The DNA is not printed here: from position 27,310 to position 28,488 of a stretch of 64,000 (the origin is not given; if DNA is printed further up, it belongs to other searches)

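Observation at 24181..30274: Five-gene co-directional lipid-linked glycan cluster resembling the decaprenyl-phosphoryl-pentose arabinan module, with elevated G+C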

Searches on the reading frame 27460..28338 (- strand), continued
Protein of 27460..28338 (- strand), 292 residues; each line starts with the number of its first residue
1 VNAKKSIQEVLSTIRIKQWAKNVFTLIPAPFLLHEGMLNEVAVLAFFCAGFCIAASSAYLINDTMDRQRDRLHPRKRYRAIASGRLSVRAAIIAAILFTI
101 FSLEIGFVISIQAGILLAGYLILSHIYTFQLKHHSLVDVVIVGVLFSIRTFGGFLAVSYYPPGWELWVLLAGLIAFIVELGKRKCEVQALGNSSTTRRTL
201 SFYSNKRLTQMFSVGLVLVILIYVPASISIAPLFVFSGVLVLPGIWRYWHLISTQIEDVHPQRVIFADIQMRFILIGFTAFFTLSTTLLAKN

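Call 31: find_related_loci(query=A2, collection=genome_contigs, flank=10000)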
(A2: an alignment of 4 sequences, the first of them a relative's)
Query A2 (292 aa) in genome_contigs; peptide patterns used: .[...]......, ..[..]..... (x = any residue, [..] = any of these).
599 stretches matched a pattern (row limit reached: there are more); 560 encode a relative of the query (tblastn E <= 1e-3); the best 80 are kept; 80 distinct loci.
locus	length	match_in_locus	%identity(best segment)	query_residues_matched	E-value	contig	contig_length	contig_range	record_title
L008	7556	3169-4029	43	6-287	2e-55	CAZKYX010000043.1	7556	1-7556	MAG TPA_asm: uncultured Gammaproteobacteria bacterium isolate SRP286056_co1_17 genome assembly, contig: NODE_13273_lengt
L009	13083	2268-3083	35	6-271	2e-39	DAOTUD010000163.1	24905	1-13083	MAG TPA_asm: Anaerolineae bacterium isolate F17_43 k129_1325335, whole genome shotgun sequence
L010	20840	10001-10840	34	7-273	2e-36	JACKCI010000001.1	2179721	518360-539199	MAG: Anaerolineales bacterium isolate HK-STAS-CHLO-43 HK-STAS-CHLO-43_1, whole genome shotgun sequence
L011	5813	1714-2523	32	4-268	4e-35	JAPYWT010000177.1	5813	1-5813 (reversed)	MAG: Thermoflexus sp. isolate RSWP15 scaffold_2744_c1, whole genome shotgun sequence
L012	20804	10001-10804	33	6-268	4e-35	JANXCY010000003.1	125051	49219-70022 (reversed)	MAG: Anaerolineae bacterium isolate SKYB88 NODE_3_length_125051_cov_35.443132, whole genome shotgun sequence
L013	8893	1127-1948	34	10-272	3e-35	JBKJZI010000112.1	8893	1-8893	MAG: Chthonomonadales bacterium isolate swi_bin.234 S1Ck127_8718960_flag_1_multi_8.8684_len_8893, whole genome shotgun s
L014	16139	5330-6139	32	4-268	2e-35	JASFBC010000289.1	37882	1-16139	MAG: Anaerolineae bacterium isolate PO_4 k141_460004, whole genome shotgun sequence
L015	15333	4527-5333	34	7-268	9e-35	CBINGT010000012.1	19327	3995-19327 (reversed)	MAG TPA_asm: uncultured Anaerolineae bacterium isolate SRR16817034_concoct_75 genome assembly, contig: ERZ27393559.734,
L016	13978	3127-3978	33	7-284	6e-35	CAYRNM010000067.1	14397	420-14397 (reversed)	MAG TPA_asm: uncultured Anaerolineae bacterium isolate SRP098346_co1_12 genome assembly, contig: NODE_4740_length_14397_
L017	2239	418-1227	31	4-268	5e-35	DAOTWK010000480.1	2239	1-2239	MAG TPA_asm: Anaerolineae bacterium isolate H12_134 k73_923026, whole genome shotgun sequence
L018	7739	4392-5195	33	6-268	1e-34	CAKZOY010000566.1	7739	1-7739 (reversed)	MAG TPA_asm: uncultured Chloroflexi bacterium isolate SRR5214706_bin.33_CONCOCT_v1.1_MAG genome assembly, contig: ERZ174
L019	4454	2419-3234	31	5-271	5e-35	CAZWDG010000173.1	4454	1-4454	MAG TPA_asm: uncultured Brevefilum sp. isolate SRP098346_co1_320 genome assembly, contig: NODE_30302_length_4454_cov_3.5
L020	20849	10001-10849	33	8-284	7e-35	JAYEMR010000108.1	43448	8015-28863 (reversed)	MAG: Chloroflexota bacterium isolate MAG076 MAG076_108, whole genome shotgun sequence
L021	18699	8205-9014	33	4-268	2e-34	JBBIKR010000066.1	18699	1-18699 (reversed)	MAG: Thermoflexales bacterium isolate QH2S170213_bin_190 NODE_3254_length_18699_cov_8.205964, whole genome shotgun seque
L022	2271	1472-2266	34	10-268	1e-34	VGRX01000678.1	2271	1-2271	MAG: Deltaproteobacteria bacterium isolate K_DeepCast_100m_m2_324 K_DeepCast_100m_m2_324_Ga0194127_10092038, whole genom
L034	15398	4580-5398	32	5-271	4e-32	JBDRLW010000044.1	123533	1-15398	MAG: bacterium isolate MEGAHIT-group-1.8 k141_7915923, whole genome shotgun sequence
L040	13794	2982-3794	31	7-271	2e-31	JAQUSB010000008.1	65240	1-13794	MAG: Candidatus Omnitrophota bacterium isolate STD1_87 NODE_858_length_65240_cov_4.957658_Sandtown_D1, whole genome shot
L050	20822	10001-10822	30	9-276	6e-31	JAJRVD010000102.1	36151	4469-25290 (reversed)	MAG: Candidatus Omnitrophota bacterium isolate Dive96_bin10.280 k141_4955976, whole genome shotgun sequence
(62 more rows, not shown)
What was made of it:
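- Tried and rejected: The best hit was L008 at 43% identity (call 31).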

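Call 38: search_protein_families(library=pfam, proteins=[L034:80-1891:+, L034:1997-2947:-, L034:2944-3534:-, L034:3547-4137:+, L034:4140-4589:+, L034:5471-6508:+, L034:6500-6862:-, L034:6862-7311:-, L034:7510-8484:+, L034:8399-9478:-], max_evalue=0.001)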
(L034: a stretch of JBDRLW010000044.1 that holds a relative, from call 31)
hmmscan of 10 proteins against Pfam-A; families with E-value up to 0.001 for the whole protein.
L034:80-1891:+ (603 aa): 1 family
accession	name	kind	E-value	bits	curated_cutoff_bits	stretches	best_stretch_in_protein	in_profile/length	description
PF10131.15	PTPS_related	-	5.9e-20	71.7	26.4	1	75-522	2-441/621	6-pyruvoyl-tetrahydropterin synthase related domain; membrane protein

L034:1997-2947:- (316 aa): 6 families
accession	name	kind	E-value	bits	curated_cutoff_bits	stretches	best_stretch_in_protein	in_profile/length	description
PF07479.19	NAD_Gly3P_dh_C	-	3e-57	193.2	25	1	165-305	1-141/142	NAD-dependent glycerol-3-phosphate dehydrogenase C-terminus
PF01210.29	NAD_Gly3P_dh_N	-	7.7e-35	120.6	23.1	1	4-145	2-157/158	NAD-dependent glycerol-3-phosphate dehydrogenase N-terminus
PF20618.3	GPD_NAD_C_bact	-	9.6e-19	68.2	27.6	1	225-291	1-66/66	Bacterial GPD, NAD-dependent C-terminal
PF02558.23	ApbA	-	3.7e-05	23.8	22.2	1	4-33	1-30/150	Ketopantoate reductase PanE/ApbA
PF03807.23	F420_oxidored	-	0.00059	20.8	21.6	1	3-93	1-93/94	NADP oxidoreductase coenzyme F420-dependent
PF00070.33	Pyr_redox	-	0.00059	20.7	22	0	3-30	1-28/82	Pyridine nucleotide-disulphide oxidoreductase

L034:2944-3534:- (196 aa): 1 family
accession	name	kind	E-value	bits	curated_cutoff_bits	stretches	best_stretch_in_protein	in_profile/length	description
PF02660.20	G3P_acyltransf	-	2.2e-52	177.9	24.1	1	11-184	2-164/164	Glycerol-3-phosphate acyltransferase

L034:3547-4137:+ (196 aa): 3 families
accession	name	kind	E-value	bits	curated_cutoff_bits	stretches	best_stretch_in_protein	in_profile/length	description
PF09285.17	Elong-fact-P_C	-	2e-24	85.5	25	1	141-195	1-56/56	Elongation factor P, C-terminal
PF01132.26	EFP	-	1.6e-21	76.5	27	1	80-133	1-54/54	Elongation factor P (EF-P) OB domain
PF08207.18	EFP_N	-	3e-13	50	23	1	18-72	3-58/58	Elongation factor P (EF-P) KOW-like domain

L034:4140-4589:+ (149 aa): 1 family
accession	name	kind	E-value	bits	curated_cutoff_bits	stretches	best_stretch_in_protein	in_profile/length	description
PF00364.28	Biotin_lipoyl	-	1.1e-21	76.8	22.1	1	74-144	3-71/73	Biotin-requiring enzyme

L034:5471-6508:+ (345 aa): 9 families
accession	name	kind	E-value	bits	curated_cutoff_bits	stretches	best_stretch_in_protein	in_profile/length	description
PF01370.27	Epimerase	-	6.2e-41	140.8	20.9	1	3-225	1-240/240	NAD dependent epimerase/dehydratase family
PF16363.11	GDP_Man_Dehyd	-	4.8e-24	85.9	27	1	4-243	1-266/332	GDP-mannose 4,6 dehydratase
PF01073.25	3Beta_HSD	-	5e-22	78.7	22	1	4-209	1-227/280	3-beta hydroxysteroid dehydrogenase/isomerase family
PF13460.12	NAD_binding_10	-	8.1e-15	55.6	27.2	1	7-164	1-147/184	NAD(P)H-binding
PF04321.23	RmlD_sub_bind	-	6.9e-11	42.2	27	1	1-146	1-137/287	RmlD substrate binding domain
PF07993.18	NAD_binding_4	-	7.2e-11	42.2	20.1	1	40-166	59-210/258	Male sterility protein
PF02719.21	Polysacc_synt_2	-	1.8e-10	40.9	20.2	1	3-110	1-128/293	Polysaccharide biosynthesis protein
PF05368.20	NmrA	-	1e-06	29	27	1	2-109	4-106/298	NmrA-like family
PF08659.16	KR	-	2.2e-05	24.9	22.6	0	3-112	3-138/180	KR domain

L034:6500-6862:- (120 aa): 1 family
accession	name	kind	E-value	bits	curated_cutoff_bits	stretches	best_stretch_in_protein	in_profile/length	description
PF01925.25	TauE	-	1.1e-23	84.7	32.6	1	6-119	1-111/237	Sulfite exporter TauE/SafE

L034:6862-7311:- (149 aa): 1 family
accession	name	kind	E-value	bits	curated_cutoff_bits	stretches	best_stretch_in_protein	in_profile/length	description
PF09424.15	YqeY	-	8.6e-39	133.3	27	1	10-148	2-143/143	Yqey-like protein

L034:7510-8484:+ (324 aa): 4 families
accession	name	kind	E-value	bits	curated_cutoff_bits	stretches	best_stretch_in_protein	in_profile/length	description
PF13354.11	Beta-lactamase2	-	5.9e-62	209.2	22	1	42-253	2-214/214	Beta-lactamase enzyme family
PF00144.29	Beta-lactamase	-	3.4e-09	36.8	27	1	40-130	15-111/329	Beta-lactamase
PF00768.25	Peptidase_S11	-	2.7e-07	30.8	27.6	1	45-232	18-206/239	D-alanyl-D-alanine carboxypeptidase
PF00905.27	Transpeptidase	-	6.3e-05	22.8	22.1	1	58-196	37-185/299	Penicillin binding protein transpeptidase domain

L034:8399-9478:- (359 aa): 1 family
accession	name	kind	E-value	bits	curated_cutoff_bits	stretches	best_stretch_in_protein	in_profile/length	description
PF00180.25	Iso_dh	-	4.7e-108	362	27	1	4-355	1-348/348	Isocitrate/isopropylmalate dehydrogenase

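Call 41: search_protein_families(library=pfam, proteins=[L040:16-1740:+, L040:1744-2955:+, L040:4895-6715:+, L040:6741-7688:+, L050:5829-7622:+, L050:7762-8622:+, L050:8619-9779:+, L050:12151-14196:+, L050:14242-15837:+, L050:16030-18336:+], max_evalue=0.01)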
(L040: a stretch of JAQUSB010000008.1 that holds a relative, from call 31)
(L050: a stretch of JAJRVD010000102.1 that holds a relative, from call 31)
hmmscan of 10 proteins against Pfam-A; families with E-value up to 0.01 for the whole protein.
L040:16-1740:+ (574 aa): 10 families
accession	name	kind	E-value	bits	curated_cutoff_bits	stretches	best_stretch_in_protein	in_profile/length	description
PF00437.27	T2SSE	-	5e-132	440.5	24.9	1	181-569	2-370/370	Type II/IV secretion system protein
PF05157.20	MshEN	-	9.5e-23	80.4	23.1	1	61-147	1-88/90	MshEN domain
PF25199.1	nSTAND_NTPase5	-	8.9e-05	22.8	34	1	318-363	38-84/145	Novel STAND NTPase 5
PF13191.12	AAA_16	-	0.00077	20.4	32.6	1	317-413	21-108/167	AAA ATPase domain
PF13555.12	AAA_29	-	0.0012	19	27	1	320-343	21-44/61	P-loop containing region of AAA domain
PF13401.12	AAA_22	-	0.0015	19.3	27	1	322-358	6-42/130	AAA domain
PF20720.3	nSTAND3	-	0.0019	18.3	27.2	0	321-360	17-56/155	Novel STAND NTPase 3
PF01580.24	FtsK_SpoIIIE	-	0.0051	16.7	24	0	322-371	40-92/221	FtsK/SpoIIIE family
PF13173.12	AAA_14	-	0.0069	16.8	27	0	323-364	4-46/129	AAA domain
PF00005.33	ABC_tran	-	0.0071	17.4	25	0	323-357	13-46/137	ABC transporter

L040:1744-2955:+ (403 aa): 1 family
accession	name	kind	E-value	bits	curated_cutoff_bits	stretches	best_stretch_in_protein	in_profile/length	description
PF00482.28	T2SSF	-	2.1e-64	215.6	25.2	2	68-191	1-125/125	Type II secretion system (T2SS), protein F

L040:4895-6715:+ (606 aa): 19 families
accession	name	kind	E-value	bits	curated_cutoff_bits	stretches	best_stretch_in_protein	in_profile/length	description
PF14559.12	TPR_19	-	2.3e-13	50.7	25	1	436-492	2-59/68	Tetratricopeptide repeat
PF13181.12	TPR_8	-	2.7e-12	46.2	25.7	1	460-491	2-33/34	Tetratricopeptide repeat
PF13424.12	TPR_12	-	5.8e-12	46.1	30.1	1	460-523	4-74/77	Tetratricopeptide repeat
PF13431.12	TPR_17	-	1.2e-10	41.3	24.4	0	482-512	2-31/34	Tetratricopeptide repeat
PF07719.23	TPR_2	-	4.3e-10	39.4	27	1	460-491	2-33/34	Tetratricopeptide repeat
PF00515.34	TPR_1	-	1.5e-09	37.7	27.8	1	460-491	2-33/34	Tetratricopeptide repeat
PF13432.12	TPR_16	-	5e-08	33.7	32.7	1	432-490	4-62/65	Tetratricopeptide repeat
PF13428.12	TPR_14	-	9.1e-08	32.5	23.5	0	461-501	3-43/44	Tetratricopeptide repeat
PF13414.12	TPR_11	-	3.1e-07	30.4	26.8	1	466-503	1-38/42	TPR repeat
PF16918.11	PknG_TPR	-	3.7e-06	26.4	27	1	433-554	102-219/340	Protein kinase G tetratricopeptide repeat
PF13176.12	TPR_7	-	6.4e-05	23.2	27.9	0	462-487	2-27/36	Tetratricopeptide repeat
PF09976.15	TPR_21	-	7e-05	23.1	25.5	1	428-489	116-176/193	Tetratricopeptide repeat-like domain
PF13174.12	TPR_6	-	0.00016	22.6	26.3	0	465-487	6-28/33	Tetratricopeptide repeat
PF13374.12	TPR_10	-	0.00036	20.9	27.5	0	461-488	4-31/42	Tetratricopeptide repeat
PF13371.12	TPR_9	-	0.0005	20.5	35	0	539-594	4-57/73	Tetratricopeptide repeat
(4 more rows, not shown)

L040:6741-7688:+ (315 aa): 1 family
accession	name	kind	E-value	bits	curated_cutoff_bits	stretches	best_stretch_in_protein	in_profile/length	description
PF14378.12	PAP2_3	-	4.6e-21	75.9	27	1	115-304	3-188/190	PAP2 superfamily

L050:5829-7622:+ (597 aa): 5 families
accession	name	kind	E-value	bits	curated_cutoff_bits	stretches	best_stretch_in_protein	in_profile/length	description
PF00009.33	GTP_EFTU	-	1.8e-44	152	26.5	1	5-204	3-180/188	Elongation factor Tu GTP binding domain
PF22594.2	GTP-eEF1A_C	-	1.4e-14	54.7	27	1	315-412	1-100/101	GTP-eEF1A C-terminal domain-like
PF03144.31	GTP_EFTU_D2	-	1.1e-09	39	30.3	1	238-290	2-58/73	Elongation factor Tu domain 2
PF01926.29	MMR_HSR1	-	6.7e-06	26.6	21.9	0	64-129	28-100/113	50S ribosome-binding GTPase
PF01583.26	APS_kinase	-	9e-06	26.2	21.1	1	454-537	4-88/152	Adenylylsulphate kinase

L050:7762-8622:+ (286 aa): 3 families
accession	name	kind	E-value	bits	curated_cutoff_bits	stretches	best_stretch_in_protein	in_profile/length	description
PF01592.21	NifU_N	-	8.2e-52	175.1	22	1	4-124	2-123/127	NifU-like N terminal domain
PF01106.22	NifU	-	7.3e-23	80.9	27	1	216-282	1-67/67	NifU-like domain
PF04324.20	Fer2_BFD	-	1e-21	77.4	26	1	136-186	1-50/50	BFD-like [2Fe-2S] binding domain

L050:8619-9779:+ (386 aa): 4 families
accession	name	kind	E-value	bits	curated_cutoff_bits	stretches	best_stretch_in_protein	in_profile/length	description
PF00266.25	Aminotran_5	-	4.3e-91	306.1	21.5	1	5-366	1-370/371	Aminotransferase class-V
PF00155.27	Aminotran_1_2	-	1.1e-08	35.2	19.7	1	15-169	18-174/361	Aminotransferase class I and II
PF01041.23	DegT_DnrJ_EryC1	-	5.8e-06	26.2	19.8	1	68-183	43-151/360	DegT/DnrJ/EryC1/StrS aminotransferase family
PF01212.27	Beta_elim_lyase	-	2.1e-05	24.5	27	1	47-179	33-170/288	Beta-eliminating lyase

L050:12151-14196:+ (681 aa): 2 families
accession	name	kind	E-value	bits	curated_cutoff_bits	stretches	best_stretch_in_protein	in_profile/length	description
PF01663.27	Phosphodiest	-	1.1e-32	114.4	23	2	79-210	2-120/342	Type I phosphodiesterase / nucleotide pyrophosphatase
PF01676.23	Metalloenzyme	-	0.0032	17.5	24.3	1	452-481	174-204/252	Metalloenzyme superfamily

L050:14242-15837:+ (531 aa): 2 families
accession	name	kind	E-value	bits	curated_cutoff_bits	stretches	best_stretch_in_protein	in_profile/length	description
PF09913.15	DUF2142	-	4.1e-05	23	30.1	1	64-223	98-251/395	Predicted membrane protein (DUF2142)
PF14897.12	EpsG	-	0.0013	18.4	30.1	1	196-363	149-308/326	EpsG family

L050:16030-18336:+ (768 aa): 3 families
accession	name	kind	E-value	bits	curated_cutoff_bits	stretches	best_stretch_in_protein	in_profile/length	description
PF00884.28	Sulfatase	-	2.8e-38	132.4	25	1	275-639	1-301/301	Sulfatase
PF01663.27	Phosphodiest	-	3.3e-15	57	23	2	278-338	2-61/342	Type I phosphodiesterase / nucleotide pyrophosphatase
PF16347.10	SGSH_C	-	1.4e-11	45.2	29.3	1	586-738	2-151/154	N-sulphoglucosamine sulphohydrolase, C-terminal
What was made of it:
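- On Mycobacterial DPA/arabinan pathway: A PAP2 does accompany PPPRS-SDR in L040 (call 41).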

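Call 42: search_protein_families(library=pfam, proteins=[L008:103-531:+, L008:571-2184:+, L008:2210-2659:-, L008:3157-4053:+, L008:4016-5770:+, L008:5745-7193:+, L002:2130-2531:+, L002:3424-5205:+, L002:5192-6331:+], max_evalue=0.01)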
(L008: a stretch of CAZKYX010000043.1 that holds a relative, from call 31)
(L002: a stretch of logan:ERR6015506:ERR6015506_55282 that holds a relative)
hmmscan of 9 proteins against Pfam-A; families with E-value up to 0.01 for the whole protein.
L008:103-531:+ (142 aa): 2 families
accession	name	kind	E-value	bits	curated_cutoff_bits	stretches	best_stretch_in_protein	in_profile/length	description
PF23473.1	LysM3_LYK4_5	-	0.00087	19.8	29.3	1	16-34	1-19/48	LYK4/5 LysM3 domain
PF23457.1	LysM2_NFP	-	0.0024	18.3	36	1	18-64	6-54/56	NFP LysM2 domain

L008:571-2184:+ (537 aa): 10 families
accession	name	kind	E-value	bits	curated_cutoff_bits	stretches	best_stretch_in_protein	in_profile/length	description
PF13181.12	TPR_8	-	1.1e-14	53.7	25.7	1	424-455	3-34/34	Tetratricopeptide repeat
PF00515.34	TPR_1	-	1.7e-14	53.4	27.8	1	422-455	1-34/34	Tetratricopeptide repeat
PF07719.23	TPR_2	-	7.1e-13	48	27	1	422-455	1-34/34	Tetratricopeptide repeat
PF13414.12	TPR_11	-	1.1e-07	31.8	26.8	1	429-459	1-31/42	TPR repeat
PF13174.12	TPR_6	-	5.6e-05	24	26.3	0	424-454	2-32/33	Tetratricopeptide repeat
PF13428.12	TPR_14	-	0.00015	22.6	23.5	0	424-458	3-37/44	Tetratricopeptide repeat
PF13432.12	TPR_16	-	0.00022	22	32.7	1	391-455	3-64/65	Tetratricopeptide repeat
PF14018.11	DUF4234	-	0.0013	19.2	25.3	0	66-135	5-51/70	Domain of unknown function (DUF4234)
PF13424.12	TPR_12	-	0.0042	17.7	30.1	0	422-467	3-56/77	Tetratricopeptide repeat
PF13431.12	TPR_17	-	0.0048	17.5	24.4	0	445-475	2-32/34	Tetratricopeptide repeat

L008:2210-2659:- (149 aa): 1 family
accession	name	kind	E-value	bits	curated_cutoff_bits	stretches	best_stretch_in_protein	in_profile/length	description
PF00486.34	Trans_reg_C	-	3.7e-08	33.8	26.2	1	74-147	5-77/77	Transcriptional regulatory protein, C terminal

L008:3157-4053:+ (298 aa): 1 family
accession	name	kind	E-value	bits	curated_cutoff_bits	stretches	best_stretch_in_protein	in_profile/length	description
PF01040.23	UbiA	-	9.9e-24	84.4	34.2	1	43-251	19-230/250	UbiA prenyltransferase family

L008:4016-5770:+ (584 aa): 1 family
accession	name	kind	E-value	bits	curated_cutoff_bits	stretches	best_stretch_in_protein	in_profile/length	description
PF13231.12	PMT_2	-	3e-10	41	26.1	1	119-277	4-160/160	Dolichyl-phosphate-mannose-protein mannosyltransferase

L008:5745-7193:+ (482 aa): 5 families
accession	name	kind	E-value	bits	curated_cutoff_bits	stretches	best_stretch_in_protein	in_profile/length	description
PF13641.12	Glyco_tranf_2_3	-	6.2e-22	79.2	27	1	100-325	8-229/230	Glycosyltransferase like family 2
PF13632.12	Glyco_trans_2_3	-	1.6e-19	70.9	27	1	180-395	2-190/198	Glycosyl transferase family group 2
PF00535.33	Glycos_transf_2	-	4.3e-08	33.7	23.3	1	100-267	5-162/168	Glycosyl transferase family 2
PF13506.12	Glyco_transf_21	-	1.2e-07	31.8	21.7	1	162-324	16-173/174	Glycosyl transferase family 21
PF10111.15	Glyco_tranf_2_2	-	0.00012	22.1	27.3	1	122-321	27-230/276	Glycosyltransferase like family 2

L002:2130-2531:+ (133 aa): 1 family
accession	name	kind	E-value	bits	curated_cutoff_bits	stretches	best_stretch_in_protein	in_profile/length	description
PF04138.20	GtrA_DPMS_TM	-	0.00067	20.3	26.1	1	3-109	17-117/117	GtrA/DPMS, transmembrane domain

L002:3424-5205:+ (593 aa): 1 family
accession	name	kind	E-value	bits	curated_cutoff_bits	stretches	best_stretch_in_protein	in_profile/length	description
PF13231.12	PMT_2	-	9.5e-08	32.9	26.1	1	149-292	19-160/160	Dolichyl-phosphate-mannose-protein mannosyltransferase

L002:5192-6331:+ (379 aa): 5 families
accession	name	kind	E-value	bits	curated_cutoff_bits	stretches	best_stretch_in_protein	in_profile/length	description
PF13641.12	Glyco_tranf_2_3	-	7.4e-15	56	27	1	97-327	3-229/230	Glycosyltransferase like family 2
PF13632.12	Glyco_trans_2_3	-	4.2e-14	53.3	27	1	181-346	1-166/198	Glycosyl transferase family group 2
PF13506.12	Glyco_transf_21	-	5.1e-08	33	21.7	1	163-326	15-173/174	Glycosyl transferase family 21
PF00535.33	Glycos_transf_2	-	2.1e-07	31.5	23.3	1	165-267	65-160/168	Glycosyl transferase family 2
PF10111.15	Glyco_tranf_2_2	-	0.0017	18.3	27.3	1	164-322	67-229/276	Glycosyltransferase like family 2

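Call 71: predict_structure(alignment_id=A4)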
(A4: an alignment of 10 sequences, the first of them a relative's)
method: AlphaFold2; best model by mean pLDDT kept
length: 559 residues; sequences in the alignment: 10
mean_pLDDT: 81.8   pTM: 0.83
mean pLDDT of the five models: 81.8, 79.6, 79.3, 76.6, 75.8
residues with pLDDT >= 90: 218; 70-90: 249; 50-70: 47; < 50: 45
segments of 3 or more residues with pLDDT < 50: 1-31, 546-559
pLDDT, mean of each block of 10 residues (from residue 1): 42 40 38 78 96 90 80 85 76 79 89 91 97 95 94 91 92 96 90 89 94 85 93 90 95 88 83 71 75 84 92 92 94 89 91 90 75 81 96 92 90 80 69 69 84 75 70 79 81 79 72 84 88 83 59 32
secondary structure, 60 per line:
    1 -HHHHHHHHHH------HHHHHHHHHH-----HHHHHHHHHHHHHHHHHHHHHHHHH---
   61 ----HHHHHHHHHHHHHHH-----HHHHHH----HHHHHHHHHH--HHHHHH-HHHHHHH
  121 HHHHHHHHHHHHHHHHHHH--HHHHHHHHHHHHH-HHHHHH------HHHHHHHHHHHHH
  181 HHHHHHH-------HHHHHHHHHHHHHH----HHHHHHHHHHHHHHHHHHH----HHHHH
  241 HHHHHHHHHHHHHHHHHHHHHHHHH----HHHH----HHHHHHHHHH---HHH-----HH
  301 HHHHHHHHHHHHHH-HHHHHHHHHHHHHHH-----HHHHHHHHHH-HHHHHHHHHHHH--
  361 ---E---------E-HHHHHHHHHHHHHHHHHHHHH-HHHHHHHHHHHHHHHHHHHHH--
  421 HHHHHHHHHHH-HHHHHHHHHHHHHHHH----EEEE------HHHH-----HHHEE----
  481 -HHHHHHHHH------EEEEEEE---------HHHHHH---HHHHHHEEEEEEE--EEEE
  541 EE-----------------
elements in order: H2-11 H18-27 H33-57 H65-79 H85-90 H95-104 H107-112 H114-139 H142-154 H156-161 H168-187 H195-208 H213-231 H236-265 H270-273 H278-287 H299-314 H316-330 H336-345 H347-358 H376-396 H398-418 H421-431 H433-448 E453-456 H463-466 H482-490 E497-503 H513-518 H522-527 E528-534 E537-542
